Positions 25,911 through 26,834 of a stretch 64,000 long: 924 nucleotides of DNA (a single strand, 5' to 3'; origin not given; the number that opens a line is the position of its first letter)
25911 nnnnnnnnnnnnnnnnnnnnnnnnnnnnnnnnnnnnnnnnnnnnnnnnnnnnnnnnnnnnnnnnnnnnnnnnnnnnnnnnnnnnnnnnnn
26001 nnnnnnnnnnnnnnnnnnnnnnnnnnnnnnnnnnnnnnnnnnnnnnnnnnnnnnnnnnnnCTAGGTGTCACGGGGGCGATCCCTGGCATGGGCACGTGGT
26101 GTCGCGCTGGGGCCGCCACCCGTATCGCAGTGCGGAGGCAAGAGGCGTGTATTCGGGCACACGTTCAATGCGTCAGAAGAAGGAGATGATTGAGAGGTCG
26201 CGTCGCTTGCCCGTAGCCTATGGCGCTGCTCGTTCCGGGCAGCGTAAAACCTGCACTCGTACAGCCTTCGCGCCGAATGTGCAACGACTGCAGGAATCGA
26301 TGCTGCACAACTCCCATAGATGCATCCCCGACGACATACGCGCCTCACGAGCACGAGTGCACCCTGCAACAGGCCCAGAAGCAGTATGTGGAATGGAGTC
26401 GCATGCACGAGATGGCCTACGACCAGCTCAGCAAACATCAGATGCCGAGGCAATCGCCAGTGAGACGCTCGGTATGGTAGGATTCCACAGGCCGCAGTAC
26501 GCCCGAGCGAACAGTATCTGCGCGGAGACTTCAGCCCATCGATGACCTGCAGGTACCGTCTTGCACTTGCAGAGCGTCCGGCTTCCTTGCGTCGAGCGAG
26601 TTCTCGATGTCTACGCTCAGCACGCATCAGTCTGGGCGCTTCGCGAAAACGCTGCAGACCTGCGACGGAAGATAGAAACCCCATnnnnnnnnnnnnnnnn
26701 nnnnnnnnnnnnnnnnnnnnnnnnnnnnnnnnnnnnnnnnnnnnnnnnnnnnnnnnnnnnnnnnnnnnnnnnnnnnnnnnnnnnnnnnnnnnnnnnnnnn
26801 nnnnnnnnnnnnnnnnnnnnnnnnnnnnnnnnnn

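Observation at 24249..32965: SERCA gene bracketed by two 2581-bp direct repeats at about 99.5% identity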

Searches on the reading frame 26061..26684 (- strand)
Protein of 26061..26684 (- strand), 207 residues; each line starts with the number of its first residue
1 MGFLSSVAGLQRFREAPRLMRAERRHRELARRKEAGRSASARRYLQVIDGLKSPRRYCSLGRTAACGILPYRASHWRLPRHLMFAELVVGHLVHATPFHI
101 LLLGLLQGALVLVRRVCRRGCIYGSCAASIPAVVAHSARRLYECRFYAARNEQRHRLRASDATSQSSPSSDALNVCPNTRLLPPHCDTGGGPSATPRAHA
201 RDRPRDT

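Call 32: search_protein_families(library=pfam, proteins=[window:26064-26684:-], max_evalue=1)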
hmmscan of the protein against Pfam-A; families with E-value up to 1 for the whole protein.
window:26064-26684:- (207 aa): 0 families

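Call 36: find_encoding_contigs(protein=window:26061-26684:-, flank=10000, max_places=10)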
Protein window:26061-26684:- (207 aa): no gene with exactly this product is on record in the collection.

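Call 42: find_homologous_proteins(query=window:26064-26684:-, max_evalue=0.001)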
Query window:26064-26684:- (207 aa): 1 proteins with E <= 0.001 among 1617 candidates.
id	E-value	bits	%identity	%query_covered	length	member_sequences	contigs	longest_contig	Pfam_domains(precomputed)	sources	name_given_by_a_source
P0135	3.4e-128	443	98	100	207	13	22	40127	-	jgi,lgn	jgi:hypothetical protein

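Call 43: find_encoding_contigs(protein=P0135, flank=10000, max_places=10)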
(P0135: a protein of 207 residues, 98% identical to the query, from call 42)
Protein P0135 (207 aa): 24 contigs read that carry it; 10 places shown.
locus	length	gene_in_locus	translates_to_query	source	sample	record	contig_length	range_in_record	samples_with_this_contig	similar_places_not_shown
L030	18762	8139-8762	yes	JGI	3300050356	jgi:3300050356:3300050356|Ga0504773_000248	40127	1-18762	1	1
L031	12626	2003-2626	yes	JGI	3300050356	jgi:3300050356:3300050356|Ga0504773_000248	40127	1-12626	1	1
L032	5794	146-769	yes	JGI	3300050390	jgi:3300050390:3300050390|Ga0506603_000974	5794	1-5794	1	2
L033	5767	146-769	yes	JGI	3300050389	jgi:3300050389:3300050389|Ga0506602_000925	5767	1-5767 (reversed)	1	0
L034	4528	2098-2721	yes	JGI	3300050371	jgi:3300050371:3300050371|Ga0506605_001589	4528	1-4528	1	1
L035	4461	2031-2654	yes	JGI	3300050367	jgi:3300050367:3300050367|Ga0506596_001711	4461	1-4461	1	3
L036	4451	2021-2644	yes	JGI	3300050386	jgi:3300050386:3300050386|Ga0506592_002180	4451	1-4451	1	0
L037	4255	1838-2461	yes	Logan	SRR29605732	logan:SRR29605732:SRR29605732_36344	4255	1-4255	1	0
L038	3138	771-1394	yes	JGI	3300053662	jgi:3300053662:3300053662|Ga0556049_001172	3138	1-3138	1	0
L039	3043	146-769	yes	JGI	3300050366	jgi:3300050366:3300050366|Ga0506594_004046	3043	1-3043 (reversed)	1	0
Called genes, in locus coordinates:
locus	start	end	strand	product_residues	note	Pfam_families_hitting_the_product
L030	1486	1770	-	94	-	-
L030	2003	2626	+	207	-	-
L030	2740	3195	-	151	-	-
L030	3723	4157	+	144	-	-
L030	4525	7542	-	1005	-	PF00690:Cation_ATPase_N, PF00122:E1-E2_ATPase, PF13246:Cation_ATPase, PF12710:HAD (faint), PF00702:Hydrolase, PF08282:Hydrolase_3 (faint), PF00689:Cation_ATPase_C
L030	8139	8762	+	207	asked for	-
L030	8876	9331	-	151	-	-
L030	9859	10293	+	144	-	-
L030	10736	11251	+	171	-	-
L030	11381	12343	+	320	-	PF00218:IGPS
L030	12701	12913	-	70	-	-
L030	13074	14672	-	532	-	PF02517:Rce1-like, PF01569:PAP2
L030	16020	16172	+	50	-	-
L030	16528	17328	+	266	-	-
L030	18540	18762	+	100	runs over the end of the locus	-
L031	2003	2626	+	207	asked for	-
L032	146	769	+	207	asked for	-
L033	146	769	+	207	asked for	-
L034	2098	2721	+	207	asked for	-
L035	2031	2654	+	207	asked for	-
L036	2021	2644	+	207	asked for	-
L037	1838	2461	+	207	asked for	-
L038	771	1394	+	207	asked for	-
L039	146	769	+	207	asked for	-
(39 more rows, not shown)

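Call 80: search_protein_families(library=phrogs, proteins=[window:26064-26684:-], max_evalue=0.1)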
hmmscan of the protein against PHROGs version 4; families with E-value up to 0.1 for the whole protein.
window:26064-26684:- (207 aa): 0 families
